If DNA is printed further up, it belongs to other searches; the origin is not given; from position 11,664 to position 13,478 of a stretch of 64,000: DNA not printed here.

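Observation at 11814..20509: Eight translationally coupled genes linking a radical SAM enzyme, a YnjF-like CDP-alcohol phosphatidyltransferase, a TVP38/DedA protein, a CxxxxC flavoprotein disulfide reductase and a YnjBCD-like ABC importer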

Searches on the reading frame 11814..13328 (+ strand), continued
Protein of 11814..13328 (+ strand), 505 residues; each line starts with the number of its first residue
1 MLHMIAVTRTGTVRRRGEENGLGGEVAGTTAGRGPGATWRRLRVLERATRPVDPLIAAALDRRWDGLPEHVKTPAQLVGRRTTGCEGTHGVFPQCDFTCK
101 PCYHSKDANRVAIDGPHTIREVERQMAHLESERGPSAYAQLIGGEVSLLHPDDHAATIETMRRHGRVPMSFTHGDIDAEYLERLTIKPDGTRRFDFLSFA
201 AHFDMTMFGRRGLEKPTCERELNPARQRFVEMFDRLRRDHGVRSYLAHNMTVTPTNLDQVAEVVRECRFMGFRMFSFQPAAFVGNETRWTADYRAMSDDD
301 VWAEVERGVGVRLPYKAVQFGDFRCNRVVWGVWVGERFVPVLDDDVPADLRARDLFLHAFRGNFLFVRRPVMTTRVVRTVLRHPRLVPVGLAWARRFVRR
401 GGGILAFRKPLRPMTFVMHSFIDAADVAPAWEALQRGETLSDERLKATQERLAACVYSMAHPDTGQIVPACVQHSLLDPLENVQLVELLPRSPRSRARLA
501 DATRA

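Call 33: search_protein_families(library=ncbifam, proteins=[L068:6020-7831:+, L040:2611-3981:+, L047:11499-11921:+, L062:4351-5184:-, L014:263-916:+, L021:4708-5673:-], max_evalue=0.001)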
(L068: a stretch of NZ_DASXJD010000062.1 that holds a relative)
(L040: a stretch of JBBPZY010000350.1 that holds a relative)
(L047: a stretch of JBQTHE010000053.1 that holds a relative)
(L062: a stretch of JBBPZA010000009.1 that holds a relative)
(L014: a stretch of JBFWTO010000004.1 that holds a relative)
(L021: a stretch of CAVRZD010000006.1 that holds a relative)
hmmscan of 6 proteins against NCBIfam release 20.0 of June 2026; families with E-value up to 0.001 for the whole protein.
L068:6020-7831:+ (604 aa): 48 families (the best 25 are shown)
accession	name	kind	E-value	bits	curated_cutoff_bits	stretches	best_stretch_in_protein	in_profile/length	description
NF049973.1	radical_Rv1681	equivalog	7e-80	268.4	380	1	343-603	69-326/326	Rv1681 family radical SAM protein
TIGR04250.1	SCM_rSAM_ScmE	equivalog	1.3e-17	63.8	400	1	354-511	11-168/358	SynChlorMet cassette radical SAM/SPASM protein ScmE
TIGR03962.1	mycofact_rSAM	equivalog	1.9e-17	63.5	265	1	353-522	19-187/339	mycofactocin radical SAM maturase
NF050035.1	rSAM_WgK_link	exception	2.7e-17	62.8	650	1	353-498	16-161/367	radical SAM/SPASM peptide maturase WgkB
TIGR04053.2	TIGR04053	equivalog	5.5e-16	58.8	395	1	349-529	12-194/366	TIGR04053 family radical SAM/SPASM domain-containing protein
TIGR04546.1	rSAM_ahbC_deAc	equivalog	2e-15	56.5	650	1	345-513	39-205/390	12,18-didecarboxysiroheme deacetylase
TIGR04466.1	rSAM_BlsE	equivalog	3.4e-15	56.3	400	1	353-514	10-168/327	cytosylglucuronate decarboxylase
TIGR04347.1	pseudo_SAM_Halo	equivalog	3.6e-15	56.1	525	1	346-513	39-204/390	TIGR04347 family pseudo-SAM/SPASM protein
TIGR04051.1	rSAM_NirJ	equivalog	5.2e-15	55.3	515.45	1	355-513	11-168/354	heme d1 biosynthesis radical SAM protein NirJ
TIGR04545.1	rSAM_ahbD_hemeb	equivalog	1.1e-14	54.6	500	1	354-502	8-156/339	heme b synthase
TIGR03470.1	HpnH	equivalog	2.8e-14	52.8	225.05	1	338-492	20-170/318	adenosyl-hopene transferase HpnH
TIGR02668.1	moaA_archaeal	equivalog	5.8e-14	51.8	325.25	1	350-500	14-165/303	GTP 3',8-cyclase MoaA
NF045574.1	sacti_mat_StsB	exception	7e-14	51.5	625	1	355-494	105-242/466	StsB family radical SAM/SPASM domain sactipeptide maturase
TIGR02666.1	moaA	equivalog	1.5e-13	50.5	284.05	1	355-491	19-162/336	GTP 3',8-cyclase MoaA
TIGR04403.1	rSAM_skfB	equivalog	1.8e-13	50.1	300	1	355-501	113-257/402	sporulation killing factor system radical SAM maturase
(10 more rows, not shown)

L040:2611-3981:+ (457 aa): 8 families
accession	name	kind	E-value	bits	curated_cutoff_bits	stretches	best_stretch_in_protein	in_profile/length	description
TIGR04018.1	Bthiol_YpdA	hypoth_equivalog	9.6e-08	31.2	339.9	0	53-90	2-38/316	YpdA family putative bacillithiol disulfide reductase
NF009409.0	PRK12770.1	subfamily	5.5e-06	25.7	343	0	51-81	19-49/360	putative glutamate synthase subunit beta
NF009410.0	PRK12771.1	subfamily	1.2e-05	24.1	516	1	37-84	124-172/566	NAD(P)-binding protein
NF002480.1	PRK01747.1-1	equivalog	0.0001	20.9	540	1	44-118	242-314/645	bifunctional tRNA (5-methylaminomethyl-2-thiouridine)(34)-methyltransferase MnmC2/FAD-dependent 5-carboxymethylaminomethyl-2-thiouridine(34)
NF009454.0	PRK12814.1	equivalog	0.00017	20.1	916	1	47-84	189-227/657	putative NADPH-dependent glutamate synthase small subunit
NF005547.0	PRK07208.1-3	equivalog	0.00022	20.1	380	1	52-85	6-39/465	hypothetical protein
NF003437.0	PRK04965.1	equivalog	0.00045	19.3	392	0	306-395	185-273/378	NADH:flavorubredoxin reductase NorW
NF005560.0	PRK07233.1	equivalog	0.00058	18.8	252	1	52-85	2-35/435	hypothetical protein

L047:11499-11921:+ (141 aa): 1 family
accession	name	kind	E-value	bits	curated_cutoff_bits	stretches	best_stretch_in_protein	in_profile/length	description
NF040769.1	SelL_rel_redox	subfamily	1.4e-18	67.2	120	1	1-127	38-171/173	SelL-related redox protein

L062:4351-5184:- (278 aa): 4 families
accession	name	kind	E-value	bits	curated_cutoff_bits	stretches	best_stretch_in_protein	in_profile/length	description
TIGR04283.1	glyco_like_mftF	equivalog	2.2e-57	194.2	182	1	54-274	1-221/221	TIGR04283 family arsenosugar biosynthesis glycosyltransferase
NF041875.1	EPS_EpsD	equivalog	1.1e-06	28.4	370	1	54-137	1-90/325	exopolysaccharide biosynthesis glycosyltransferase EpsD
TIGR03937.1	PgaC_IcaA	equivalog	2.5e-05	23.4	422.3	1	41-153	34-152/407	poly-beta-1,6-N-acetyl-D-glucosamine synthase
TIGR04182.1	glyco_TIGR04182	equivalog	0.0002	20.9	325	1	54-137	2-83/293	S-layer glycoprotein N-glycosyltransferase AglJ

L014:263-916:+ (218 aa): 11 families
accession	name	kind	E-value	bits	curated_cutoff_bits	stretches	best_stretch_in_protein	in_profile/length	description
NF041202.1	StoA_CxxC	exception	5.3e-11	42.7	210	1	73-202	23-151/163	endospore biogenesis thiol-disulfide oxidoreductase StoA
TIGR01068.1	thioredoxin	equivalog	8.7e-11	41.9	96.8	1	99-143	6-51/101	thioredoxin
NF002854.0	PRK03147.1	subfamily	4.2e-10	39.8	170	1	92-213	48-170/176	thiol-disulfide oxidoreductase ResA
TIGR00385.1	dsbE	subfamily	6.7e-08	32.3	123.15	1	103-211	60-166/173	DsbE family thiol:disulfide interchange protein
NF010625.0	PRK14018.1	equivalog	7.2e-07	28.1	522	1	103-208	53-165/521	bifunctional peptide-methionine (S)-S-oxide reductase MsrA/peptide-methionine (R)-S-oxide reductase MsrB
NF047696.1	ThlDiSintTplARhiz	equivalog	1.8e-06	27.9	230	1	27-142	22-134/219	thiol:disulfide interchange protein TlpA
NF008229.0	PRK10996.1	equivalog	4.2e-06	26.5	125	1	93-144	37-90/141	thioredoxin TrxC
TIGR01126.1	pdi_dom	equivalog_domain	4.6e-06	26.9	107.2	1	99-148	6-56/105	protein disulfide-isomerase domain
NF011941.0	PRK15412.1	equivalog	2e-05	24.2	359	1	61-206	25-166/185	thiol:disulfide interchange protein DsbE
NF006898.0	PRK09381.1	equivalog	0.00033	21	138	0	109-140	24-55/109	thioredoxin TrxA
NF047697.1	ThioredTrxAClost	equivalog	0.00092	19.4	140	0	107-144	18-55/105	thioredoxin TrxA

L021:4708-5673:- (322 aa): 10 families
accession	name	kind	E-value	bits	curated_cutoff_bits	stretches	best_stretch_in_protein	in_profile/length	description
TIGR01694.1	MTAP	equivalog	7.9e-49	166.2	274.85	1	61-303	2-238/240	S-methyl-5'-thioadenosine phosphorylase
NF006599.0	PRK09136.1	equivalog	3.7e-41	140.9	223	1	61-299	4-240/247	S-methyl-5'-thioinosine phosphorylase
NF006334.0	PRK08564.1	equivalog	1.5e-39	135.7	382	1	55-308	4-252/267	S-methyl-5'-thioadenosine phosphorylase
NF005876.0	PRK07823.1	equivalog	1.1e-38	132.9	306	1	57-309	4-248/267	S-methyl-5'-thioadenosine phosphorylase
NF006492.0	PRK08931.1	equivalog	2.1e-31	109.4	437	1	59-294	4-235/291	S-methyl-5'-thioadenosine phosphorylase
NF005657.0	PRK07432.1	equivalog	1.3e-26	93.4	453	1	58-272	3-215/291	S-methyl-5'-thioadenosine phosphorylase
NF006054.0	PRK08202.1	equivalog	3e-14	53.2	218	1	128-305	102-273/274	purine-nucleoside phosphorylase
TIGR01698.1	PUNP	equivalog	2.5e-10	40.2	302.6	1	122-303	72-243/245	purine-nucleoside phosphorylase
TIGR01697.1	PNPH-PUNA-XAPA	subfamily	1.7e-08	34.1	197.1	1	126-299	76-242/247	inosine/guanosine/xanthosine phosphorylase family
TIGR01700.1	PNPH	equivalog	3.1e-05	23.5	293.35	1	128-296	78-241/249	purine nucleoside phosphorylase I, inosine and guanosine-specific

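Call 34: search_protein_families(library=pfam, proteins=[L068:6020-7831:+, L040:2611-3981:+, L047:11499-11921:+, L062:4351-5184:-, L014:263-916:+, L021:4708-5673:-], max_evalue=0.001)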
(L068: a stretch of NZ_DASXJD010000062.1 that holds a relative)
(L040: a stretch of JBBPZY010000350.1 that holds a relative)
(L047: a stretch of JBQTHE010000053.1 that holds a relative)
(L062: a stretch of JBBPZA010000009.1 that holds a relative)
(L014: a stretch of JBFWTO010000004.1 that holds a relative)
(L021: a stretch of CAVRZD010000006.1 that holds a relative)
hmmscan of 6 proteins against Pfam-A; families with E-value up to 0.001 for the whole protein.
L068:6020-7831:+ (604 aa): 3 families
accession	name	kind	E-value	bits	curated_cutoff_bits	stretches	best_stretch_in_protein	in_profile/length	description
PF04055.27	Radical_SAM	-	2e-18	67.6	29.5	1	355-489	6-146/166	Radical SAM superfamily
PF12850.12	Metallophos_2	-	4.2e-10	40.3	27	1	64-255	15-153/154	Calcineurin-like phosphoesterase superfamily domain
PF13353.11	Fer4_12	-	0.00092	20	22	0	355-439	14-97/137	4Fe-4S single cluster domain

L040:2611-3981:+ (457 aa): 3 families
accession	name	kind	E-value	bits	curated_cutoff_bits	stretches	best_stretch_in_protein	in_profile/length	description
PF07992.20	Pyr_redox_2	-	2e-09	37.8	26.1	1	191-395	93-275/291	Pyridine nucleotide-disulphide oxidoreductase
PF13738.12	Pyr_redox_3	-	2.9e-06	27.2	30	0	55-100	2-48/305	Pyridine nucleotide-disulphide oxidoreductase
PF00070.33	Pyr_redox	-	6e-05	23.9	22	0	52-86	1-35/82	Pyridine nucleotide-disulphide oxidoreductase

L047:11499-11921:+ (141 aa): 1 family
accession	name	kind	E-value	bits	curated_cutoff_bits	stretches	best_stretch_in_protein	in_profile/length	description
PF13911.12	AhpC-TSA_2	-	3.6e-09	37.4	27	1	13-108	8-107/114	AhpC/TSA antioxidant enzyme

L062:4351-5184:- (278 aa): 2 families
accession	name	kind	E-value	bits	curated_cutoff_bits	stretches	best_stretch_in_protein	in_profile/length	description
PF00535.33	Glycos_transf_2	-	4.3e-14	53.2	23.3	1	55-181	1-136/168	Glycosyl transferase family 2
PF10111.15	Glyco_tranf_2_2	-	0.00094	19.2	27.3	0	81-146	30-101/276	Glycosyltransferase like family 2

L014:263-916:+ (218 aa): 5 families
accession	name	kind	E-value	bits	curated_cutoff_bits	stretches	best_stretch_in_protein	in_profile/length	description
PF00085.26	Thioredoxin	-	3.1e-13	50.1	23.5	1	93-143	4-55/103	Thioredoxin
PF00578.27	AhpC-TSA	-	4e-12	46.6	26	1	92-197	11-122/124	AhpC/TSA family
PF08534.16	Redoxin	-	1.7e-10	41.3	26.6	1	93-197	15-129/148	Redoxin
PF13905.12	Thioredoxin_8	-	1.8e-07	31.8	27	1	106-196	1-94/94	Thioredoxin-like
PF13098.12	Thioredoxin_2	-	8.2e-06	26.5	27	1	104-211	3-103/104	Thioredoxin-like domain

L021:4708-5673:- (322 aa): 1 family
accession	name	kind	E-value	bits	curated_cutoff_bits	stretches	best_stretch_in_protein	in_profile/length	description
PF01048.26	PNP_UDP_1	-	8.8e-29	101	25.1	1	60-303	1-232/233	Phosphorylase superfamily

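Call 35: predict_structure(alignment_id=A2)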
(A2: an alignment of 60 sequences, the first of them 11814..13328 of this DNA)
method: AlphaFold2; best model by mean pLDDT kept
length: 505 residues; sequences in the alignment: 60
mean_pLDDT: 86.1   pTM: 0.86
mean pLDDT of the five models: 86.1, 84.8, 84.5, 83.6, 81.6
residues with pLDDT >= 90: 330; 70-90: 100; 50-70: 43; < 50: 32
segments of 3 or more residues with pLDDT < 50: 1-31
pLDDT, mean of each block of 10 residues (from residue 1): 28 36 40 73 89 93 95 95 92 66 66 90 97 93 85 96 95 91 95 95 80 81 95 97 96 93 97 91 62 87 98 96 93 97 98 95 85 95 97 98 96 95 87 96 95 94 94 84 81 61 52
secondary structure, 60 per line:
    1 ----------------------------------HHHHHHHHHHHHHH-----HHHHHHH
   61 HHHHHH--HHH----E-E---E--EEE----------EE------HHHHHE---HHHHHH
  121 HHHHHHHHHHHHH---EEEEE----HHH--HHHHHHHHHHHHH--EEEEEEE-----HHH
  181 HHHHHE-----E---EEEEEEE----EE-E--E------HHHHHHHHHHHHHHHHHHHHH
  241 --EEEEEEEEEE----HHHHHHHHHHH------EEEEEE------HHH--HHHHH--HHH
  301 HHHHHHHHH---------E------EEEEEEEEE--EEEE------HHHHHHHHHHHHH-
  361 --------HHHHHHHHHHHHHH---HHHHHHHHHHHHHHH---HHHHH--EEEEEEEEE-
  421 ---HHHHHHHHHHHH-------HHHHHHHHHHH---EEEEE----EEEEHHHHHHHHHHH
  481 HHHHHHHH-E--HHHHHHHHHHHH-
elements in order: H35-48 H54-66 E85-87 H106-110 H115-133 E137-141 H151-163 E166-172 H178-185 E196-202 H220-240 E243-252 H257-267 E274-279 H291-295 H298-309 E326-334 E337-340 H347-359 H369-382 H386-400 H404-408 E411-419 H424-435 H443-453 E457-461 E466-469 H470-488 H493-504

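Call 40: fold_search(model_id=the predicted structure, library=pdb)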
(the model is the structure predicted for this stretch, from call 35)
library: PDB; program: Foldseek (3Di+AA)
matches with E <= 10: 1315; with E <= 0.001: 21
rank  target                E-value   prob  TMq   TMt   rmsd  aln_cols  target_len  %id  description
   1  6efn                  1.6e-05  1.00  0.31  0.39   5.1       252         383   15  Structure of a RiPP maturase, SkfB (released 2018-10-24)
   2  8hzv_C                1.9e-05  1.00  0.32  0.33  10.2       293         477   15  The crystal structure of a Radical SAM Enzyme DesII (released 2024-07-10)
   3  8hzv_B                2.5e-05  1.00  0.29  0.31   6.8       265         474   14  The crystal structure of a Radical SAM Enzyme DesII (released 2024-07-10)
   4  8hzv_D                4.4e-05  1.00  0.27  0.29   5.7       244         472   15  The crystal structure of a Radical SAM Enzyme DesII (released 2024-07-10)
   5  4k36_B                6.5e-05  1.00  0.27  0.36   5.3       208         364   16  His6 tagged anSMEcpe with bound AdoMet (released 2013-05-08)
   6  4k37_A                7.6e-05  1.00  0.28  0.37   4.4       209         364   17  Native anSMEcpe with bound AdoMet (released 2013-05-08)
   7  8hzv_A                8.1e-05  1.00  0.31  0.32   6.4       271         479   14  The crystal structure of a Radical SAM Enzyme DesII (released 2024-07-10)
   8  8hzy_B                8.5e-05  1.00  0.26  0.29  10.6       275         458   12  The crystal structure of a Radical SAM Enzyme DesII (released 2024-07-10)
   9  5wgg_A                1.3e-04  1.00  0.31  0.35  13.3       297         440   15  Structural Insights into Thioether Bond Formation in the Biosynthesis of Sactipeptides (released 2017-07-26)
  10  5v1s_A                1.3e-04  1.00  0.29  0.34   5.1       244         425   13  Crystal structure of Streptococcus suis SuiB bound to S-adenosylmethionine (released 2017-08-30)
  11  5v1t_A                1.3e-04  1.00  0.28  0.31  10.2       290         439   14  Crystal structure of Streptococcus suis SuiB bound to precursor peptide SuiA (released 2017-08-30)
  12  5v1q_A                1.5e-04  1.00  0.25  0.29   4.6       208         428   16  Crystal structure of Streptococcus suis SuiB (released 2017-08-30)
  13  5why_B                1.6e-04  1.00  0.31  0.36   5.4       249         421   14  Structural Insights into Thioether Bond Formation in the Biosynthesis of Sactipeptides (released 2017-07-26)
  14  5v1q_B                1.9e-04  1.00  0.26  0.30   4.5       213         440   14  Crystal structure of Streptococcus suis SuiB (released 2017-08-30)
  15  5why_A                1.9e-04  1.00  0.32  0.38   6.1       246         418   16  Structural Insights into Thioether Bond Formation in the Biosynthesis of Sactipeptides (released 2017-07-26)
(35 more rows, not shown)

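Call 48: search_protein_representatives(protein=window:11922-13328:+)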
Query: 469 residues. Proteins with E-value up to 0.001 (for the whole library): 562; up to 1e-10: 378; up to 1e-30: 116. The best 150 are listed.
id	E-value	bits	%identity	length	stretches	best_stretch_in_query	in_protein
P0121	8.7e-155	532.3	51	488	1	9-462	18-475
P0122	1.8e-149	514.8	54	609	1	4-457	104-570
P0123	1.1e-145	502.3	60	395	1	77-462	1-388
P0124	3.0e-135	467.9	49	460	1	4-446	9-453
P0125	4.6e-114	398.1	55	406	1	2-354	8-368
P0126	1.5e-109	383.2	58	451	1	42-331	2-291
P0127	1.2e-108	380.2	60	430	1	6-302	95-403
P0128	6.7e-106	371.2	63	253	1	4-253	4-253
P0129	4.9e-103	361.7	55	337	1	125-455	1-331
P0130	4.4e-101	355.3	47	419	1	12-402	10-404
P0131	2.4e-98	346.3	54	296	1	48-320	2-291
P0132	1.3e-95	337.2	63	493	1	2-252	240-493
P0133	1.0e-94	334.3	39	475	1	5-453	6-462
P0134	4.4e-92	325.6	66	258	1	30-237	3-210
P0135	4.1e-85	302.6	56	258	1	214-461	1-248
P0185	4.9e-41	157.3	36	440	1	14-435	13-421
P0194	2.4e-38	148.4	36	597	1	7-392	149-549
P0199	6.6e-37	143.7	37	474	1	14-391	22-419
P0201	1.4e-36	142.6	36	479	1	15-393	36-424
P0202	2.7e-36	141.7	36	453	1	26-392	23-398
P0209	2.0e-34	135.5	35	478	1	9-390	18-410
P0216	1.5e-33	132.6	31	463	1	20-357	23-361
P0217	2.0e-33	132.2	34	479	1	3-293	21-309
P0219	3.9e-33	131.2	36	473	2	6-273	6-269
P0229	1.0e-31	126.5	33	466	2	21-303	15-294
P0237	1.2e-30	123.0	35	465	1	23-388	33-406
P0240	2.0e-30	122.3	38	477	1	13-297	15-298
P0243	5.9e-30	120.7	34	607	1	11-437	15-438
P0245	7.3e-30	120.4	35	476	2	6-292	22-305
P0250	2.1e-29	119.0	31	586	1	14-389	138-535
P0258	2.3e-28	115.5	36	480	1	9-392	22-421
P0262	4.5e-28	114.5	38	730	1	4-294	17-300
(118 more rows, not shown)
